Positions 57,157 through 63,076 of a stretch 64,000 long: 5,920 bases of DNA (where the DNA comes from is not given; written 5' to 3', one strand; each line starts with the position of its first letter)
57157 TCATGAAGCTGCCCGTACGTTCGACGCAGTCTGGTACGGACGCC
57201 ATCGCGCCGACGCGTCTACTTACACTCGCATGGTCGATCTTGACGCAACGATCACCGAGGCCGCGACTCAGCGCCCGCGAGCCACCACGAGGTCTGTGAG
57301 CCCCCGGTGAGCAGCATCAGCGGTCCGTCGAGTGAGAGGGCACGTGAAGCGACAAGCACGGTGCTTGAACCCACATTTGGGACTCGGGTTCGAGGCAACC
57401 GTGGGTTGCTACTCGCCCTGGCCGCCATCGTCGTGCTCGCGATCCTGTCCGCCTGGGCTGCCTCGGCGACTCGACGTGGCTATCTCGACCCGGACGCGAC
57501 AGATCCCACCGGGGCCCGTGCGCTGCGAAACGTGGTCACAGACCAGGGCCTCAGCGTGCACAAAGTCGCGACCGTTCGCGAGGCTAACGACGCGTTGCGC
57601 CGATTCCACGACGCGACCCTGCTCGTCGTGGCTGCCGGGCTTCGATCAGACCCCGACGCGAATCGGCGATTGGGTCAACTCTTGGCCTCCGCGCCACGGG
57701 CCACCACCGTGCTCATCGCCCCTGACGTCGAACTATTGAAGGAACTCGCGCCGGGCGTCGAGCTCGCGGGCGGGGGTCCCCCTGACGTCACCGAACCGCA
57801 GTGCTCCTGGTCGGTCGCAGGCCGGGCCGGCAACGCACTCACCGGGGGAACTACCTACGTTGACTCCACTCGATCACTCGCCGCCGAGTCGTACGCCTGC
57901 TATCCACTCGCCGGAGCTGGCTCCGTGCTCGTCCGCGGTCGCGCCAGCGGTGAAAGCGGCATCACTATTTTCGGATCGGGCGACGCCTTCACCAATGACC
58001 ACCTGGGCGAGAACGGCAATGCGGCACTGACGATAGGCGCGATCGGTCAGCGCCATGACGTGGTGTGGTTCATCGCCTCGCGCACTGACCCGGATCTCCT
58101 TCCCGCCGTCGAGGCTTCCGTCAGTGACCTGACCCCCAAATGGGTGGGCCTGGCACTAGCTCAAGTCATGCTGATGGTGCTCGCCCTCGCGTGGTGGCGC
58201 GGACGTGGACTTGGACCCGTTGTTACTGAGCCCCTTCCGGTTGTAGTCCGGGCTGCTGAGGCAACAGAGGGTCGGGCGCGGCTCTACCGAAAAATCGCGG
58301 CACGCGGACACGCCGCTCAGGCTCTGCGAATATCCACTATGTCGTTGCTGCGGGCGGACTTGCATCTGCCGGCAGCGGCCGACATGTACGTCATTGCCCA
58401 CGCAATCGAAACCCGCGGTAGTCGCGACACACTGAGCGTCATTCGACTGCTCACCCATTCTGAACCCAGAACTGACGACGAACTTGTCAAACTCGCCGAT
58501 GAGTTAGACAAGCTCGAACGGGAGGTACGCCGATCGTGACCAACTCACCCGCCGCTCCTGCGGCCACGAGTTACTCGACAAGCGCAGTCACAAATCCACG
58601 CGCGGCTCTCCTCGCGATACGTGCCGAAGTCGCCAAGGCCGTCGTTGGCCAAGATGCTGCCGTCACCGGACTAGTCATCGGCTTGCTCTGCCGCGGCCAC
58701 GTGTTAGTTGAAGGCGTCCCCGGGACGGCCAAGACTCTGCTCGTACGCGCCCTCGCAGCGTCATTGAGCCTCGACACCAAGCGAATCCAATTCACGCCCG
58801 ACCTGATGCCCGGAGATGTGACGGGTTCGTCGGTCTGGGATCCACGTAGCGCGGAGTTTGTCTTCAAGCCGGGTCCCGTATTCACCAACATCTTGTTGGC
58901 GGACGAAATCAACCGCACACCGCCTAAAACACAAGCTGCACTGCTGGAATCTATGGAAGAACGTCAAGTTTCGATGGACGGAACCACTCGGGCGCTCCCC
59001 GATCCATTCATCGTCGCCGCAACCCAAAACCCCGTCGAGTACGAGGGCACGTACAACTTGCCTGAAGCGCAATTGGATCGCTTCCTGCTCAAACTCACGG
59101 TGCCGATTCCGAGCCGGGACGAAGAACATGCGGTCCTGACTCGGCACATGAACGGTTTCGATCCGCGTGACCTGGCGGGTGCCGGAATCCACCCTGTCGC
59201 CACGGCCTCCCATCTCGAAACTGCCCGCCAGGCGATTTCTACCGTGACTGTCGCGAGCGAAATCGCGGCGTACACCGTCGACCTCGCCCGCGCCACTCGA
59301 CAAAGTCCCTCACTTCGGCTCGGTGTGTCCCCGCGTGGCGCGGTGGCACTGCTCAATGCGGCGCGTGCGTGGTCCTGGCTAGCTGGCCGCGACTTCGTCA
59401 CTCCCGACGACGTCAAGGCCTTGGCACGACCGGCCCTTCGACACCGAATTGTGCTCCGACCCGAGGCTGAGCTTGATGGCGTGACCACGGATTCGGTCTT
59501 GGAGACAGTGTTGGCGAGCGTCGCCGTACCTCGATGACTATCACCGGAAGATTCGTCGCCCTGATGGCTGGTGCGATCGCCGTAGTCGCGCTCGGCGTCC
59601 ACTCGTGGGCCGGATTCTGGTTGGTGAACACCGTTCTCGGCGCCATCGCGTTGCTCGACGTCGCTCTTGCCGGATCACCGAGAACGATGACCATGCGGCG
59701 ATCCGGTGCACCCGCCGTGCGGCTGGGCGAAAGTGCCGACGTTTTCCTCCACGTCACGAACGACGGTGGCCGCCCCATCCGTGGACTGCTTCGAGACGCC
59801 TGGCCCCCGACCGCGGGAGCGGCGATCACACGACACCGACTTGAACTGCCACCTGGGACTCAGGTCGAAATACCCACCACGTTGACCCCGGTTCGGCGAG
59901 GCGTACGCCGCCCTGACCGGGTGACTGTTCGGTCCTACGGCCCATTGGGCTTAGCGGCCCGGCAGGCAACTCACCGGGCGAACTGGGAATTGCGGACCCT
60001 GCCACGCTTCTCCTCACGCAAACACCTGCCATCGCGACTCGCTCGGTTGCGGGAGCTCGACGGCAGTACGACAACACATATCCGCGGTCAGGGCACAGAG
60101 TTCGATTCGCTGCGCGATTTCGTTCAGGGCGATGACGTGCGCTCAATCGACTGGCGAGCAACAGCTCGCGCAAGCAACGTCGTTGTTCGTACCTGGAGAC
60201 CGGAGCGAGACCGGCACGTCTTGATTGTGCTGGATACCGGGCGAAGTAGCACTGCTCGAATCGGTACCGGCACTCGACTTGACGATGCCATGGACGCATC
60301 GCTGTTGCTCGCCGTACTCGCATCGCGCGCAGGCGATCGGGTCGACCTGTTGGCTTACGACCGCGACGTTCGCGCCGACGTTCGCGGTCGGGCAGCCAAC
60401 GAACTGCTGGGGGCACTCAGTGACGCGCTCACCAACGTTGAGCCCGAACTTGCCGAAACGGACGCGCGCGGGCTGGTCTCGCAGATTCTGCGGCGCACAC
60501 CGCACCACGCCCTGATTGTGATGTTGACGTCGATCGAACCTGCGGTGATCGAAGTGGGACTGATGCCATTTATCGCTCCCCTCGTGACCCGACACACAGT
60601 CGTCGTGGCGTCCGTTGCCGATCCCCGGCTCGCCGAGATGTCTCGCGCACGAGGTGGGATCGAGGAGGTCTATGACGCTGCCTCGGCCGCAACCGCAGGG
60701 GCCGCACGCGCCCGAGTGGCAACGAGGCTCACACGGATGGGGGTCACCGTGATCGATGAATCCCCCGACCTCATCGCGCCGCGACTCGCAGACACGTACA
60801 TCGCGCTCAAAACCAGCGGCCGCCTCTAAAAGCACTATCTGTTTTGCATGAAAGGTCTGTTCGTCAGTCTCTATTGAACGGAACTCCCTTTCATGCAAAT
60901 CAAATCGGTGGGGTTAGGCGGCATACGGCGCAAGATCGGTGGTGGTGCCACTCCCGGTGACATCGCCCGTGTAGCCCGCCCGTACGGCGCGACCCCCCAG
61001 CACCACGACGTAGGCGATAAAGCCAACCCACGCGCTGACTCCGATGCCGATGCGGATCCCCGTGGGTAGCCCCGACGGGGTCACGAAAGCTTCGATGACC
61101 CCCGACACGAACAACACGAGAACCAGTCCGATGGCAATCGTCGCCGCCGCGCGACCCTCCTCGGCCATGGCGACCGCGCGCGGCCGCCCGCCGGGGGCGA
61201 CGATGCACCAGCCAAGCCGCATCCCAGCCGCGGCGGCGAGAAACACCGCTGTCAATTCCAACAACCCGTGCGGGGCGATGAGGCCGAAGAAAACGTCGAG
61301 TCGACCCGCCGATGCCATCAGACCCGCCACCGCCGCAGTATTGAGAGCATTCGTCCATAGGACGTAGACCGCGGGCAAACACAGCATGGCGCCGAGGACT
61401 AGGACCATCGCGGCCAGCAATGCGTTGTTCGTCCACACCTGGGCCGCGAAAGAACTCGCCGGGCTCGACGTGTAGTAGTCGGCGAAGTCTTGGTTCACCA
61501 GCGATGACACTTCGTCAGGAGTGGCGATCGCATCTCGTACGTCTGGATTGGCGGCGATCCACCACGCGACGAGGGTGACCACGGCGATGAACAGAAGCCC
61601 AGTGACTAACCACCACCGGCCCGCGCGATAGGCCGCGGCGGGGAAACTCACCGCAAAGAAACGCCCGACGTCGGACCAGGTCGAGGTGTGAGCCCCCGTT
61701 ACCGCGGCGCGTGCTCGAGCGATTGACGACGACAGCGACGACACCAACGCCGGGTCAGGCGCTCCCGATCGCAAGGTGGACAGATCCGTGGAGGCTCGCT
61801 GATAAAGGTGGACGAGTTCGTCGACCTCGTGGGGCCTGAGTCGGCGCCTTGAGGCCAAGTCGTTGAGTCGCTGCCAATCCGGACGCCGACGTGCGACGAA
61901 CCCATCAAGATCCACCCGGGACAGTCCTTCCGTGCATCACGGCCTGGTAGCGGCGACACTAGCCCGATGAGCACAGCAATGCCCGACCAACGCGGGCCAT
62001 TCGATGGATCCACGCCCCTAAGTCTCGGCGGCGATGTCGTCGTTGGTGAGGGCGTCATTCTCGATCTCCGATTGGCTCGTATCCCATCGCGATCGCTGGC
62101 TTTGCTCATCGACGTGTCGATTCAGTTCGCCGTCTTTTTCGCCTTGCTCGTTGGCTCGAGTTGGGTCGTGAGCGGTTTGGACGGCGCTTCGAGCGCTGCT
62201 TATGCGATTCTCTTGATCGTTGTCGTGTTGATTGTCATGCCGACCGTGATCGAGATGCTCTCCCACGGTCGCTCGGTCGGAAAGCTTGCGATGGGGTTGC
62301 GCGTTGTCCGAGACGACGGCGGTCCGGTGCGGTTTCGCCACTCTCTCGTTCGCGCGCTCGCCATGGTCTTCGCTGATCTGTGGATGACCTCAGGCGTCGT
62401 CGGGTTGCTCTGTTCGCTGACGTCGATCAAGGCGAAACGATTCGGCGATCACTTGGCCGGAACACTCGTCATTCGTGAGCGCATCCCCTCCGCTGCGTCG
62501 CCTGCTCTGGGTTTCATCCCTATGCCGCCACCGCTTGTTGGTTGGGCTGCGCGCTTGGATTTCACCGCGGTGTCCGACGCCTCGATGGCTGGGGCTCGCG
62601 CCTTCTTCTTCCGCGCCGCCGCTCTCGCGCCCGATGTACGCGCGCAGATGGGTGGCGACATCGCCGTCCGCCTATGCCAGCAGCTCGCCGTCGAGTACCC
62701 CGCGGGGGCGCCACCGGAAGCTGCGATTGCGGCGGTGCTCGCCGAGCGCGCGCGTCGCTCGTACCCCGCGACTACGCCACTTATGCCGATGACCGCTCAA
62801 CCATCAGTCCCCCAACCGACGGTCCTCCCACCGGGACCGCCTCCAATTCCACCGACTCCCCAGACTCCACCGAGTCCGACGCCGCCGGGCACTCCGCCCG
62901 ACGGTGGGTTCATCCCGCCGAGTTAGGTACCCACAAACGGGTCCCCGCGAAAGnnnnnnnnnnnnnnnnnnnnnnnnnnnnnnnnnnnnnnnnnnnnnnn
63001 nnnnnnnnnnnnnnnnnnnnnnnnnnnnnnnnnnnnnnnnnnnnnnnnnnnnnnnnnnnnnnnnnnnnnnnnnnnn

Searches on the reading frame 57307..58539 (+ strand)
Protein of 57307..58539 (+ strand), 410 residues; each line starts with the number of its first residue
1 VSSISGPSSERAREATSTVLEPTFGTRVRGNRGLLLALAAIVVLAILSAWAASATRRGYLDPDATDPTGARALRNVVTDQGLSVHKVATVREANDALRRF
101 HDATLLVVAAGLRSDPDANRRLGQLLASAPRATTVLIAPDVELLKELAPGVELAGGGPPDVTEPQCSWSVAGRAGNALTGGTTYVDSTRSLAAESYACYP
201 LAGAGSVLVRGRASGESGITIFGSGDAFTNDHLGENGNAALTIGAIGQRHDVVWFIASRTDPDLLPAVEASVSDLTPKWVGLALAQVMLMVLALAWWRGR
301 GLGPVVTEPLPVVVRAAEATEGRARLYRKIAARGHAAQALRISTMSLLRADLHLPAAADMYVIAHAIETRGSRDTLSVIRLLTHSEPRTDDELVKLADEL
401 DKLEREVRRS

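Call 88: search_protein_families(library=pfam, proteins=[window:57307-58539:+], max_evalue=0.001)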
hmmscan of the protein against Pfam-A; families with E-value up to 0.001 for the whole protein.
window:57307-58539:+ (410 aa): 1 family
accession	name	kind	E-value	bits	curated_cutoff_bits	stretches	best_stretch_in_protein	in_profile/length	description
PF14258.12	DUF4350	-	3.6e-24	86.5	30.4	1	62-243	1-178/181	Domain of unknown function (DUF4350)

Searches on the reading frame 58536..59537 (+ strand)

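Call 88: search_protein_families(library=pfam, proteins=[window:58536-59537:+], max_evalue=0.001)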
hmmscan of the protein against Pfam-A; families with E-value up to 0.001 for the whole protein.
window:58536-59537:+ (333 aa): 8 families
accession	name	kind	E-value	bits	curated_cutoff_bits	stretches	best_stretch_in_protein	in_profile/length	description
PF07726.17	AAA_3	-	3.3e-63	211.8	27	1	55-185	1-131/131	ATPase family associated with various cellular activities (AAA)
PF17863.7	AAA_lid_2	-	1.7e-27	95.4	22.7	1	252-324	1-73/74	AAA lid domain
PF07728.20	AAA_5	-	9.7e-14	52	22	1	55-183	1-139/139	AAA domain (dynein-related subfamily)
PF20030.5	bpMoxR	-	4.3e-11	42.7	27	1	27-202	5-179/205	MoxR domain in the MoxR-vWA-beta-propeller ternary systems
PF00004.35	AAA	-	2.2e-05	25.4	21.2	1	56-182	1-122/131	ATPase family associated with various cellular activities (AAA)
PF00493.29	MCM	-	2.9e-05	23.7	23.3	1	53-174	57-179/224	MCM P-loop domain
PF00158.32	Sigma54_activat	-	6.9e-05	23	20.2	0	119-168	96-146/168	Sigma-54 interaction domain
PF01078.27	Mg_chelatase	-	0.00071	19.5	20.3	0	34-77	3-46/207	Magnesium chelatase, subunit ChlI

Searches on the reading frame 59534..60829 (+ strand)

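Call 88: search_protein_families(library=pfam, proteins=[window:59534-60829:+], max_evalue=0.001)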
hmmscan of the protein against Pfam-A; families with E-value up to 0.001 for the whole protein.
window:59534-60829:+ (431 aa): 3 families
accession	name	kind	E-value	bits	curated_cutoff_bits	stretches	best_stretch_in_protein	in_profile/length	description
PF01882.25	DUF58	-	9.7e-22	77.7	23.4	1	193-392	2-197/216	Protein of unknown function DUF58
PF13519.12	VWA_2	-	0.00035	21.6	27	1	229-330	1-102/107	von Willebrand factor type A domain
PF15780.11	ASH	-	0.00044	20.8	27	1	62-123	19-80/98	Abnormal spindle-like microcephaly-assoc'd, ASPM-SPD-2-Hydin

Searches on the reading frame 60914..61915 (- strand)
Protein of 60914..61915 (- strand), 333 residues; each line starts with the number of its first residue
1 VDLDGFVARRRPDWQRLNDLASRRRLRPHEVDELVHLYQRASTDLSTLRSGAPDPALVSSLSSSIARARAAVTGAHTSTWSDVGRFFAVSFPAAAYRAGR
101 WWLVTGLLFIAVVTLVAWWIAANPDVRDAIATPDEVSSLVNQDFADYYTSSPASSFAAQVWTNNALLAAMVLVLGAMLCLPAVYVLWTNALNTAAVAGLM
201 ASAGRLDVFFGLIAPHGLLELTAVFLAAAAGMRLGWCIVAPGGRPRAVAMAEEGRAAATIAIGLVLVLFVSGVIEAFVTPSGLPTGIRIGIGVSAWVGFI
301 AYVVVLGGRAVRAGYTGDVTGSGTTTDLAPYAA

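Call 88: search_protein_families(library=pfam, proteins=[window:60914-61915:-], max_evalue=0.001)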
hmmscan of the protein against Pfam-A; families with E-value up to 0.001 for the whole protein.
window:60914-61915:- (333 aa): 1 family
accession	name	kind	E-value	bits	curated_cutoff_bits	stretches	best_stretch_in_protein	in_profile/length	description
PF01944.22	SpoIIM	-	7.4e-41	140.2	26.9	1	107-280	2-163/163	Stage II sporulation protein M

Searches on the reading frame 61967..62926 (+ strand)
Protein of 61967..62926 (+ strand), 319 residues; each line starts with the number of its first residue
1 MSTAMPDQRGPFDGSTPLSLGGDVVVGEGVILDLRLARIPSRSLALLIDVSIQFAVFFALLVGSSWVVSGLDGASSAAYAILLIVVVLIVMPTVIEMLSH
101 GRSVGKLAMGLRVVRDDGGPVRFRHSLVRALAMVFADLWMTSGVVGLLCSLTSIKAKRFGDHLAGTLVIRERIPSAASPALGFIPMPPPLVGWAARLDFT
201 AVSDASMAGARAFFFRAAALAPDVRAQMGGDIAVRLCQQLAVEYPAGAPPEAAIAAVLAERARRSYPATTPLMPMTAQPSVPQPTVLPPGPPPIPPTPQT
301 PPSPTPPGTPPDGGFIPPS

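Call 88: search_protein_families(library=pfam, proteins=[window:61967-62926:+], max_evalue=0.001)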
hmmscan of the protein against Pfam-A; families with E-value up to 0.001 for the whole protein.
window:61967-62926:+ (319 aa): 1 family
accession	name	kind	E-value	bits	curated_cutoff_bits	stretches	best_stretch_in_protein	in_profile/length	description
PF06271.18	RDD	-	1.3e-12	48.6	24.1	1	38-164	3-136/137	RDD family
